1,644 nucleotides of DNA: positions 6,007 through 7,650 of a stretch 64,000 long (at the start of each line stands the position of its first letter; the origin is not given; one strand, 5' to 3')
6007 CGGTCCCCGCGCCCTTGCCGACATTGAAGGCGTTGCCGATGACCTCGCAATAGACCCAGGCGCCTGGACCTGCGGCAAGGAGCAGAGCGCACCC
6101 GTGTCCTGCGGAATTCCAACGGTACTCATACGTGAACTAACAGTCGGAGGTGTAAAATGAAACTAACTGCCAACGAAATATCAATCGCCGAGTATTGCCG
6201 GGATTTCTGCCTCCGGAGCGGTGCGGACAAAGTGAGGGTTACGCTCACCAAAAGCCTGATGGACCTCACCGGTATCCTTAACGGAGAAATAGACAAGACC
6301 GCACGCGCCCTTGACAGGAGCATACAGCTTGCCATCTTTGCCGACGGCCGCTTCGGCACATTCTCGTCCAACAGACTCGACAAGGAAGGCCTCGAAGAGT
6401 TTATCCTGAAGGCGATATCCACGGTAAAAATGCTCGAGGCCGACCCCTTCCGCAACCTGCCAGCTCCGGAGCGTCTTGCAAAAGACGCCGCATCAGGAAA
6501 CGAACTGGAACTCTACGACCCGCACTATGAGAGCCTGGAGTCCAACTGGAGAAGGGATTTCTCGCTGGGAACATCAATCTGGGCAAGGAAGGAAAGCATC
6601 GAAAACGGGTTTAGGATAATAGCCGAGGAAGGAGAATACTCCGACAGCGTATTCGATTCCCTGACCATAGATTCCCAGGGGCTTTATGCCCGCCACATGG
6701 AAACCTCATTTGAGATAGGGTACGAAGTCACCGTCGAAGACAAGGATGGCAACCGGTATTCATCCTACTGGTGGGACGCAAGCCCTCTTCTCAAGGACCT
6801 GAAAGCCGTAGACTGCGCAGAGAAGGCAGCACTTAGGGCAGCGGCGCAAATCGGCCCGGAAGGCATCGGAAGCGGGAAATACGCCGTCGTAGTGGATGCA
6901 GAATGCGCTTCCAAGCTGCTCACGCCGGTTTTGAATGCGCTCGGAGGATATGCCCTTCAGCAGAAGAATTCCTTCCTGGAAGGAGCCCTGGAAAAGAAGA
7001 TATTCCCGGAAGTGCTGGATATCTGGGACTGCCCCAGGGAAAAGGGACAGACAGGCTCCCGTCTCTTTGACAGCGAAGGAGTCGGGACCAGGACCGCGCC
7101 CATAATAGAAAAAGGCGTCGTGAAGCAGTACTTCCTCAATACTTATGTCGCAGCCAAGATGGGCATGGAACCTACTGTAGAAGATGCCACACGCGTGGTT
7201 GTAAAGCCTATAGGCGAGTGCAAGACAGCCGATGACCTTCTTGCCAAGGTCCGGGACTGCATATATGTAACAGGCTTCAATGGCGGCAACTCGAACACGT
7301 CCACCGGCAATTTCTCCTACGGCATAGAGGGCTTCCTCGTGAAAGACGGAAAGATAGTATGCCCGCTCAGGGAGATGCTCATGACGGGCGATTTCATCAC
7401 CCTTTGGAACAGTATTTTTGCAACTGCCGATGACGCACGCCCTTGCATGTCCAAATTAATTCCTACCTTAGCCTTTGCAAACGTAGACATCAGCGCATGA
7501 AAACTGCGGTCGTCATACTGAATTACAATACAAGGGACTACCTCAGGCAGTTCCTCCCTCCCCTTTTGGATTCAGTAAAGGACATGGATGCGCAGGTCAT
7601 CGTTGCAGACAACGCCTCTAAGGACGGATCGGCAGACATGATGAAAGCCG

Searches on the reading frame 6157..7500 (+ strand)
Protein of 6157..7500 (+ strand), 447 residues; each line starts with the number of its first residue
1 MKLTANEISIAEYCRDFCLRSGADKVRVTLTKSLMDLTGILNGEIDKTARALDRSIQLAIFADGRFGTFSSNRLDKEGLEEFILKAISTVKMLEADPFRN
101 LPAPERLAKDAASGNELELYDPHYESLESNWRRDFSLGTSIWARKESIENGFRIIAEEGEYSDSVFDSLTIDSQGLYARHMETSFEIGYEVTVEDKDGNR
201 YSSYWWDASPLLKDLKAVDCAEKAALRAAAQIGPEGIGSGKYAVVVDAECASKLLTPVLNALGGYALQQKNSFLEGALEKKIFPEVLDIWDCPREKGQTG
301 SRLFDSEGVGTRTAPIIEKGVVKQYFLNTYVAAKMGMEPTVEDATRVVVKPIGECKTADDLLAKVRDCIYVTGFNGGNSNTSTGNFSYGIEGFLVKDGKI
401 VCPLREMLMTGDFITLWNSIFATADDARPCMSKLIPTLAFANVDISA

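Call 78: search_protein_families(library=pfam, proteins=[window:6157-7500:+])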
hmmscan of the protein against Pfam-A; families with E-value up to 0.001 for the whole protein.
window:6157-7500:+ (447 aa): 3 families
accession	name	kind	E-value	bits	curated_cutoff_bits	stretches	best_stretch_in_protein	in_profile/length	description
PF19289.4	PmbA_TldD_3rd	-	1.4e-53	181.8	22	1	239-446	1-219/220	PmbA/TldA metallopeptidase C-terminal domain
PF19290.4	PmbA_TldD_2nd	-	1e-06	29.6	20.9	1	147-231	28-108/109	PmbA/TldA metallopeptidase central domain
PF01523.21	PmbA_TldD_1st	-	2.5e-05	24.8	20.9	1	40-88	15-63/65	PmbA/TldA metallopeptidase domain 1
